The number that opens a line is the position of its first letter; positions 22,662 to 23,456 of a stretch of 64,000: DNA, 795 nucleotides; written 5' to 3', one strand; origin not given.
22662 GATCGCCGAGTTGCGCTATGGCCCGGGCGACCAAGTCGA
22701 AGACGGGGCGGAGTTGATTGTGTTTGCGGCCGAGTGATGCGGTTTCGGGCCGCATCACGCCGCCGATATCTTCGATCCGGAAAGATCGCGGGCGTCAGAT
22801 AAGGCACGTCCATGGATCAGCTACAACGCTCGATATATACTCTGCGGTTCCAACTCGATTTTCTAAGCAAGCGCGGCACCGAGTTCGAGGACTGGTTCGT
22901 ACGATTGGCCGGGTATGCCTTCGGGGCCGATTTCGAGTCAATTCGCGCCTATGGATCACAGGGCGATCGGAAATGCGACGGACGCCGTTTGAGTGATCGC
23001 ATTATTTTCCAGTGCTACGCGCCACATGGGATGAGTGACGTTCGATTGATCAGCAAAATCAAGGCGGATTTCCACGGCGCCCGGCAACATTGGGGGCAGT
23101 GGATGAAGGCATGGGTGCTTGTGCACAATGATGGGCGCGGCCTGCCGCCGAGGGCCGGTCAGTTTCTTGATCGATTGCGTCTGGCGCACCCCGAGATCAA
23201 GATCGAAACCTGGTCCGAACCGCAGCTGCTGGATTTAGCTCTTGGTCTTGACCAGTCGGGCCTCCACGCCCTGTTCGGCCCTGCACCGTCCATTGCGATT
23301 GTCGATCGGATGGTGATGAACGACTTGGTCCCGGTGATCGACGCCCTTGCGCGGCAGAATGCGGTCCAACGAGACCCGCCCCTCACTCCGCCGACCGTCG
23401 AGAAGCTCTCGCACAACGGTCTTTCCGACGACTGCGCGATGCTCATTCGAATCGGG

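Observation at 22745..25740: Three-gene, translationally coupled ABC-3C / Lamassu-like conflict cassette on a low-GC islet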

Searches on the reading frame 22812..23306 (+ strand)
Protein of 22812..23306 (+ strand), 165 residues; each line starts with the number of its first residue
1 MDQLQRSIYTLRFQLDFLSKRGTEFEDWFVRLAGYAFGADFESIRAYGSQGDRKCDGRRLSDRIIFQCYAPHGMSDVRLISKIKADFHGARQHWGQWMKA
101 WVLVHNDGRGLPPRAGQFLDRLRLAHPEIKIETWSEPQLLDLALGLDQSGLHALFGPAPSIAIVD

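Call 37: search_protein_representatives(protein=window:22812-23306:+)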
Query: 165 residues. Proteins with E-value up to 0.001 (for the whole library): 1064; up to 1e-10: 507; up to 1e-30: 39. The best 150 are listed.
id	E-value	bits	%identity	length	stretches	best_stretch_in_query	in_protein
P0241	3.3e-62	225.4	62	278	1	1-165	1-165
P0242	4.6e-57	208.6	58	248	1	1-161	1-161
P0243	3.7e-56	205.7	58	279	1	1-162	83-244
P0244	1.2e-54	200.8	57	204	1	2-156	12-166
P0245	3.8e-52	192.6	55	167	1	2-161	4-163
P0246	4.9e-49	182.5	53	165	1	2-159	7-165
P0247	9.8e-49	181.5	54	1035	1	1-160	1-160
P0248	1.1e-44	168.4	64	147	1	1-115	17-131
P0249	4.1e-44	166.5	47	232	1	6-161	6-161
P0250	6.6e-43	162.5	59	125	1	1-116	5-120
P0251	4.2e-42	159.9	44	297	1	1-162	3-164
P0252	3.3e-41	157.0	52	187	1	1-146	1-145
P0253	1.6e-40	154.8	49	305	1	6-161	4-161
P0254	2.8e-40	154.0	46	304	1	3-165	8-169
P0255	6.9e-39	149.5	48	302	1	1-161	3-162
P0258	1.5e-37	145.1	46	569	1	1-160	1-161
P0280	1.5e-30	122.3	45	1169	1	7-161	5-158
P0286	6.0e-30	120.3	40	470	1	2-159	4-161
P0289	8.6e-30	119.9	43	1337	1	4-160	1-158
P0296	1.0e-28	116.3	41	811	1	3-156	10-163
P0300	2.7e-28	115.0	40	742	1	8-163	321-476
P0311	9.4e-28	113.2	41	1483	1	3-157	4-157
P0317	2.7e-27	111.7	44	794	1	10-161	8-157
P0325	7.1e-27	110.4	40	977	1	7-159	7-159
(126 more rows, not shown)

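Call 38: search_protein_families(library=pfam, proteins=[P0247, P0258, P0280, P0289, P0296, P0300, P0311, P0317, P0325, P0286], max_evalue=0.001)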
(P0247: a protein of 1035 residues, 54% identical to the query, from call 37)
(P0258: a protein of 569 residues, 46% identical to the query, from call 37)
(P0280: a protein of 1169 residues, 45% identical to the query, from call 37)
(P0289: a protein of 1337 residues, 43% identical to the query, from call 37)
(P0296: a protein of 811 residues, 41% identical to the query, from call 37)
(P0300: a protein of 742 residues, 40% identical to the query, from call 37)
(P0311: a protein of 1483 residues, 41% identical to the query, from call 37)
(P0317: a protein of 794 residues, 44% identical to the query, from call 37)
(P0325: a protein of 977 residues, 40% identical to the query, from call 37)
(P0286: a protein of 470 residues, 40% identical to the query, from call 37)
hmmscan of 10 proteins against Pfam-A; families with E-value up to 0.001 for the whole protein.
P0247 (1035 aa): 0 families

P0258 (569 aa): 21 families
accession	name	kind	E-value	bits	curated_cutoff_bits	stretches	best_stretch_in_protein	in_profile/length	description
PF00515.34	TPR_1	-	5.7e-72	235.3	27.8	7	309-341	1-33/34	Tetratricopeptide repeat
PF13414.12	TPR_11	-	1.3e-64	214.1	26.8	8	355-386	6-37/42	TPR repeat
PF07719.23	TPR_2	-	2.7e-46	152.3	27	4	309-341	1-33/34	Tetratricopeptide repeat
PF13181.12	TPR_8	-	3.8e-46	151.8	25.7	4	481-511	3-33/34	Tetratricopeptide repeat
PF13431.12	TPR_17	-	5.3e-40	132.8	24.4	4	298-330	2-34/34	Tetratricopeptide repeat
PF13424.12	TPR_12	-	3.5e-35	120.5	30.1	8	308-372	2-74/77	Tetratricopeptide repeat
PF13432.12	TPR_16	-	1.2e-33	115.6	32.7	5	316-377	4-65/65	Tetratricopeptide repeat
PF13371.12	TPR_9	-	6.6e-30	103.4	35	6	391-445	9-63/73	Tetratricopeptide repeat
PF01239.28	PPTA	-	2.5e-22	77.5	29.5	0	427-452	1-26/32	Protein prenyltransferase alpha subunit repeat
PF13428.12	TPR_14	-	4.7e-20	70.5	23.5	0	318-348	10-40/44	Tetratricopeptide repeat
PF13374.12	TPR_10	-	2.5e-16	59.5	27.5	0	481-510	4-33/42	Tetratricopeptide repeat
PF03704.23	BTAD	-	3.3e-11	44.2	22.1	1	439-507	56-124/146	Bacterial transcriptional activator domain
PF14559.12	TPR_19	-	3.5e-11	43.7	25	0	459-500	5-46/68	Tetratricopeptide repeat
PF13174.12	TPR_6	-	9.3e-09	35.8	26.3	0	316-342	7-33/33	Tetratricopeptide repeat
PF10516.15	SHNi-TPR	-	2.8e-07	30.4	21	0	495-511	17-33/38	SHNi-TPR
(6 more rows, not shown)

P0280 (1169 aa): 3 families
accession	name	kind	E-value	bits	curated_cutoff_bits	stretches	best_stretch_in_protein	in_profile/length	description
PF05729.18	NACHT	-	2.4e-08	34.4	26.7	1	253-375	1-129/167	NACHT domain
PF13401.12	AAA_22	-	0.0005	20.8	27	0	253-344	6-94/130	AAA domain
PF25199.1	nSTAND_NTPase5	-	0.00061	20.1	34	0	245-277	29-66/145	Novel STAND NTPase 5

P0289 (1337 aa): 2 families
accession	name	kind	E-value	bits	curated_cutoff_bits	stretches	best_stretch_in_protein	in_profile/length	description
PF20698.3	PIN-TPR-GreABC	-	1.5e-18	67.8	27.8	1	1030-1172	1-138/138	PIN domain associated with the TPR-GreAB-C-PIN system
PF14559.12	TPR_19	-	0.00051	20.8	25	0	732-781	5-54/68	Tetratricopeptide repeat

P0296 (811 aa): 3 families
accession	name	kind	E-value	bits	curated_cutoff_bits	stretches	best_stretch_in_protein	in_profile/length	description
PF05729.18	NACHT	-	3.1e-09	37.3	26.7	1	258-383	1-131/167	NACHT domain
PF24883.2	NPHP3_N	-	0.00014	22.5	24.8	0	339-381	123-164/164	Nephrocystin 3, N-terminal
PF13191.12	AAA_16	-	0.00018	22.5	32.6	1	257-319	24-85/167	AAA ATPase domain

P0300 (742 aa): 0 families

P0311 (1483 aa): 3 families
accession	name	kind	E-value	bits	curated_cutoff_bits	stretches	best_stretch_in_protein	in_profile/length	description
PF13676.11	TIR_2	-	2.4e-21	76.9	28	1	179-313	1-121/122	TIR domain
PF08357.16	SEFIR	-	2e-14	54.6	23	1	179-291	3-119/150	SEFIR domain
PF01582.25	TIR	-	0.00051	20.3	21.3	0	180-251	2-75/179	TIR domain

P0317 (794 aa): 5 families
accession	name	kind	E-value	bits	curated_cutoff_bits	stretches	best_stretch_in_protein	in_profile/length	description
PF05729.18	NACHT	-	9.2e-11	42.3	26.7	1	263-386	2-131/167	NACHT domain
PF24406.1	nSTAND_NTPase4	-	2.7e-05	24.6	27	1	541-577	20-57/58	Novel STAND NTPase 4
PF13401.12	AAA_22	-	4.5e-05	24.2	27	1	264-365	8-102/130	AAA domain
PF13191.12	AAA_16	-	0.00022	22.2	32.6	0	263-368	26-156/167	AAA ATPase domain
PF24883.2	NPHP3_N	-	0.00029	21.5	24.8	0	341-384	122-164/164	Nephrocystin 3, N-terminal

P0325 (977 aa): 1 family
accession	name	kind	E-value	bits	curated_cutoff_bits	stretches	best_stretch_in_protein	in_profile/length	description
PF13424.12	TPR_12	-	2.7e-09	37.5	30.1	1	172-235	7-73/77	Tetratricopeptide repeat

P0286 (470 aa): 2 families
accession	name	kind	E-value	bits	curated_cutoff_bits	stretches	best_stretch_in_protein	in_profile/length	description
PF07719.23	TPR_2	-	0.00059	20.2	27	0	298-324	7-33/34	Tetratricopeptide repeat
PF13428.12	TPR_14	-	0.00082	20.3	23.5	0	296-327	5-36/44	Tetratricopeptide repeat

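Call 42: search_solved_structures(query=A2, max_evalue=10, show_alignments=4)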
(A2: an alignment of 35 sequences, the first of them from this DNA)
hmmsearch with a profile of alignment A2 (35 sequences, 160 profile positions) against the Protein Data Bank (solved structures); distinct sequences matched with E-value up to 10: 13.
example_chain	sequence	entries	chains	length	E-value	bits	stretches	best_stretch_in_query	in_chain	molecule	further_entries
8vh3_Z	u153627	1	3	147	0.79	12.6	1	104-148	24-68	CH505.CE2 SOSIP gp41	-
2zfc_A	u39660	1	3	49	0.81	12.5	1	109-148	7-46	HIV-1 GP41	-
4xt0_A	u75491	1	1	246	0.88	12.4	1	17-69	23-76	Protein LigF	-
3eqn_A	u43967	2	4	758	0.95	12.3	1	37-70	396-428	Glucan 1,3-beta-glucosidase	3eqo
1lwd_A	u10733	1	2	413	0.95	12.3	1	11-47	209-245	Isocitrate Dehydrogenase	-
5yb2_E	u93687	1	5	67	1.2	11.9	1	109-151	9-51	Envelope glycoprotein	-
9sh3_A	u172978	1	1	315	1.8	11.4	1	89-145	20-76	aminocyclopropanecarboxylate oxidase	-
9rwo_A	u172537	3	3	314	1.8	11.4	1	89-145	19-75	aminocyclopropanecarboxylate oxidase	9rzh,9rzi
9sbe_A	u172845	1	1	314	1.8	11.4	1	89-145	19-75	aminocyclopropanecarboxylate oxidase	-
9sh4_A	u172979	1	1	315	1.8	11.4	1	89-145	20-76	aminocyclopropanecarboxylate oxidase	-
9rsy_A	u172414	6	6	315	1.8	11.4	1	89-145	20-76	aminocyclopropanecarboxylate oxidase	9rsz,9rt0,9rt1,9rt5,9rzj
2xra_A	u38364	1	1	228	2.3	11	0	109-149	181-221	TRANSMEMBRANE PROTEIN GP41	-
3o3x_A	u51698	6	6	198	2.3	11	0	109-143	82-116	gp41-5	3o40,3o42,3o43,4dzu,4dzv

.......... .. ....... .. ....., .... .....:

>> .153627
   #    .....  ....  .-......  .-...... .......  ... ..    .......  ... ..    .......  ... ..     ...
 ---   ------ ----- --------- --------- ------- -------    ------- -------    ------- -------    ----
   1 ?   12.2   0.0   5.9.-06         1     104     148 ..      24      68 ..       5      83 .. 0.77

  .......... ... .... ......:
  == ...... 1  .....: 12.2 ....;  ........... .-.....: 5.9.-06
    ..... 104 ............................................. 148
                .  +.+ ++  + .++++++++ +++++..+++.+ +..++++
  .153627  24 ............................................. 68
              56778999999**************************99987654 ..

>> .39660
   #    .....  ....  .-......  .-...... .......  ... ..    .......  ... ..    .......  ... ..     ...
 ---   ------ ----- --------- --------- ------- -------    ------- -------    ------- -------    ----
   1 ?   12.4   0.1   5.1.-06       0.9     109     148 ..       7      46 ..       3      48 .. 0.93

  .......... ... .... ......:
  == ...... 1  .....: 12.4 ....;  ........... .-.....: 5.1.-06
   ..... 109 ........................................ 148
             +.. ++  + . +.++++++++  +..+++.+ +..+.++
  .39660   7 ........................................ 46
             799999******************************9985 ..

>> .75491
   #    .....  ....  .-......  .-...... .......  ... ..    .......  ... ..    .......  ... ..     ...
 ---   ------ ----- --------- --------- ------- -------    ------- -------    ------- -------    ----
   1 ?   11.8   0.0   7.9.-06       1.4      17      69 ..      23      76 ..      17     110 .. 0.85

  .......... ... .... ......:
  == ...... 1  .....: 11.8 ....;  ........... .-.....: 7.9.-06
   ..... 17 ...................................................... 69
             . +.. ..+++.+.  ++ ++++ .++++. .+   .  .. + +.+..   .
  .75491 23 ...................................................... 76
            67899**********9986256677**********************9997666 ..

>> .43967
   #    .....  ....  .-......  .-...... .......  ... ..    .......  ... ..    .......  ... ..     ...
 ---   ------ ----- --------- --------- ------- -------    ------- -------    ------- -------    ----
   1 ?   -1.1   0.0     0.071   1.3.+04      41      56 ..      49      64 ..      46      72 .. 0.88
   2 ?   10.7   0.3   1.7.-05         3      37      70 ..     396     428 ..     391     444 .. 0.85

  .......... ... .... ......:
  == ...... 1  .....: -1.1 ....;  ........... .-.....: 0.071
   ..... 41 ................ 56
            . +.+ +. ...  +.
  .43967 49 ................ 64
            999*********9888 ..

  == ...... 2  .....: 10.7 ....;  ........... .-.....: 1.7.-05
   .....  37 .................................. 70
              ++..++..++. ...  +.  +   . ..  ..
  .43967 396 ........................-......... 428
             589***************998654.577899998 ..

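Call 43: search_protein_families(library=pfam, alignment_id=A2, max_evalue=10)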
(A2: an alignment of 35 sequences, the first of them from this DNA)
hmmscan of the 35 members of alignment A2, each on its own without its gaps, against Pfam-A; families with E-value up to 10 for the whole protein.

A. member 1, seq(165 aa): 0 families

B. families by the number of members that match (of 35 scanned): 11 families
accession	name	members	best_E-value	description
PF15949.10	DUF4757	1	0.011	Domain of unknown function (DUF4757)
PF24608.2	PDDEXK_15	1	0.017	Phage putative PDDEXK endonuclease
PF17470.7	Gp45_2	1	0.034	Phage gene product 45.2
PF07989.16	Cnn_1N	1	0.071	Centrosomin N-terminal motif 1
PF16940.10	Tic110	1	0.088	Chloroplast envelope transporter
PF11848.13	DUF3368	1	0.11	Domain of unknown function (DUF3368)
PF09654.15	DUF2396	1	0.12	Protein of unknown function (DUF2396)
PF07350.19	Gig2-like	1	0.14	Gig2-like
PF04471.18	Mrr_cat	1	0.14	Restriction endonuclease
PF25546.1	DUF7925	1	0.28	Domain of unknown function (DUF7925)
PF25653.1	HMG-CoA_red_N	1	0.29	Hydroxymethylglutaryl-CoA reductase, N-terminal domain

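Call 67: search_protein_families(library=padloc, alignment_id=A2, max_evalue=0.1)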
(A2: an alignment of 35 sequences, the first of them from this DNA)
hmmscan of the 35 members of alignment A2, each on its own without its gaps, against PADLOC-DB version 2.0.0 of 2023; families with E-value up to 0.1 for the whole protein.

A. member 1, seq(165 aa): 1 family
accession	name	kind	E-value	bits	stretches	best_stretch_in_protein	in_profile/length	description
PDLC03852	LmuA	-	0.00073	17.6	1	21-108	19-113/336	-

B. families by the number of members that match (of 35 scanned): 4 families
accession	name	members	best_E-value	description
PDLC03852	LmuA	18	2.1e-09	-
PDLC03461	REase_II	1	0.013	Type II restriction enzyme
PDLC05079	PDC-S73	1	0.015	-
PDLC02235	AbiEi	1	0.025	AbiEi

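Call 68: search_protein_families(library=padloc, proteins=[P0247, P0280, P0289, P0296, P0311, P0317, P0300, P0258], max_evalue=0.001)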
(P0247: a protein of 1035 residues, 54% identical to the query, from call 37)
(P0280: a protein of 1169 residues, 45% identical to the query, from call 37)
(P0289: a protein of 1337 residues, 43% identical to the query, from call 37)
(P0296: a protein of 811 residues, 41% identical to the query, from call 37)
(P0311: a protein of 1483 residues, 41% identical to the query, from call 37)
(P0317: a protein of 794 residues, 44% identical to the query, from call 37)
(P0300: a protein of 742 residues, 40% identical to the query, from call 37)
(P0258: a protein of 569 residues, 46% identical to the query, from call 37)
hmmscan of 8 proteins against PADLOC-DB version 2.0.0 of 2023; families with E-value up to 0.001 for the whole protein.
P0247 (1035 aa): 0 families

P0280 (1169 aa): 1 family
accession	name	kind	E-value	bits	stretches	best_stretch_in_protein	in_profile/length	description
PDLC04140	mad8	-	0.00021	18.9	1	249-276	24-51/314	mads_8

P0289 (1337 aa): 0 families

P0296 (811 aa): 2 families
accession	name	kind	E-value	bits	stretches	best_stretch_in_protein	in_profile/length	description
PDLC04140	mad8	-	0.00016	19.3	1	254-283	24-53/314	mads_8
PDLC02911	VakA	-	0.00088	17.9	0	258-282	3-27/163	-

P0311 (1483 aa): 5 families
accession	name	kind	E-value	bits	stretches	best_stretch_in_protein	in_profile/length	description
PDLC03991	PD-Lambda-4_A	-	3.2e-219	728.7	1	377-1464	180-1264/1283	-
PDLC03990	PD-Lambda-4_A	-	1.2e-146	488.2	1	551-1463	7-923/943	-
PDLC03957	bSEFIR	-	8.6e-57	191.8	1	169-565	31-318/412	-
PDLC03989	PD-Lambda-4_A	-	9.8e-43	144.7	1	1025-1463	5-448/468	-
PDLC05062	PDC-S66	-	3e-10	38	1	178-246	150-216/282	-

P0317 (794 aa): 0 families

P0300 (742 aa): 0 families

P0258 (569 aa): 3 families
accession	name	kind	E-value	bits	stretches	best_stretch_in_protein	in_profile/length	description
PDLC01092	C3a198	-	7e-07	26.5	0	218-324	212-321/523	TPR protein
PDLC01169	TPR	-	2.5e-06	25.1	0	448-513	119-183/252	TPR repeats containing protein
PDLC01171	TPR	-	0.00018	18.6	0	315-475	147-317/504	TPR repeats containing protein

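Call 101: search_dna_similar(query=window:22812-23306:+, collection=plasmids, mode=protein, max_rows=25, rows=spread)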
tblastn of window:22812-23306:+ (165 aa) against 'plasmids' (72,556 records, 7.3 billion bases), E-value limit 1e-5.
Records with a match: 31; places in all: 33; records where one place covers at least 80% of the query: 17.
Best place of each record, by identity: <60% 31.
By first word of the organism name: Streptomyces 11; Phaeobacter 7; Hymenobacter 2; Sphingomonas 1; Yoonia 1; Enterobacter 1; Polaromonas 1; Rhizobium 1; Paracoccus 1; Paenarthrobacter 1; and 4 more.
By predicted mobility (MOB-suite, as given by PLSDB): non-mobilizable 15; mobilizable 13; conjugative 3.
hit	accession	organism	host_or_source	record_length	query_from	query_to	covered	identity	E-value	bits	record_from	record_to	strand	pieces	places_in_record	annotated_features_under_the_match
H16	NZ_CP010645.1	Phaeobacter piscinae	cell culture,fish aquaculture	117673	1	163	99%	46.6%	3e-45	164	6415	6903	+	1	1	ABC-three component system protein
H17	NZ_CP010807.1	Phaeobacter piscinae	cell culture,cleaning system aquaculture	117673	1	163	99%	46.6%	3e-45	164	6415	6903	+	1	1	ABC-three component system protein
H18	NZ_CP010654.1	Phaeobacter inhibens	cell culture,zooplankton aquaculture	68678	1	160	97%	44.4%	1e-39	149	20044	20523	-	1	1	ABC-three component system protein | recombinase family protein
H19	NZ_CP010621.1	Phaeobacter inhibens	cell culture,cleaning system aquaculture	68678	1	160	97%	44.4%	1e-39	149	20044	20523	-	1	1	ABC-three component system protein | recombinase family protein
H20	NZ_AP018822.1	Sphingomonas bisphenolicum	-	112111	1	165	100%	42.4%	3e-36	139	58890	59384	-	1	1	ABC-three component system protein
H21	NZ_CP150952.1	Yoonia sp. BS5-3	cell culture,Marine algae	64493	1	160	97%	43.1%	5e-39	147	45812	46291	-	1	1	ABC-three component system protein | recombinase family protein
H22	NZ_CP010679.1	Phaeobacter gallaeciensis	cell culture,clam larvae aquaculture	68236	1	160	97%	43.1%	6e-39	146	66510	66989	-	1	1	ABC-three component system protein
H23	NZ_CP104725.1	Enterobacter kobei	Pure isolate,Freshwater pond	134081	1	158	96%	38.1%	2e-23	102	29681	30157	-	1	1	ABC-three component system protein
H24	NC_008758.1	Polaromonas naphthalenivorans CJ2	-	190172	1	156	95%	36.7%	2e-20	94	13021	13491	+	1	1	ABC-three component system protein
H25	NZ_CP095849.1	Hymenobacter sublimis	single cell,air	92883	1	156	95%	34.0%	4e-20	93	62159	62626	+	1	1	ABC-three component system protein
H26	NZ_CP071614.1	Rhizobium bangladeshense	lentil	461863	23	141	72%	43.8%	7e-23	100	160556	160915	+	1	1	ABC-three component system protein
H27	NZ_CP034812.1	Paracoccus sp. Arc7-R13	-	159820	4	133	79%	39.4%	3e-24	104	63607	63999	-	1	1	ABC-three component system protein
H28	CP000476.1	Paenarthrobacter aurescens TC1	-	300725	13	160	90%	32.5%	3e-10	65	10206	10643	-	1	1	conserved hypothetical protein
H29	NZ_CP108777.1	Embleya sp. NBC_00896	-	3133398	5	148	87%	31.3%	2e-12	71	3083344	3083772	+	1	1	none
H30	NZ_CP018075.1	Streptomyces venezuelae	cultured microorganism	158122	23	148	76%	34.1%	1e-13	75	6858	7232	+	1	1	ABC-three component system protein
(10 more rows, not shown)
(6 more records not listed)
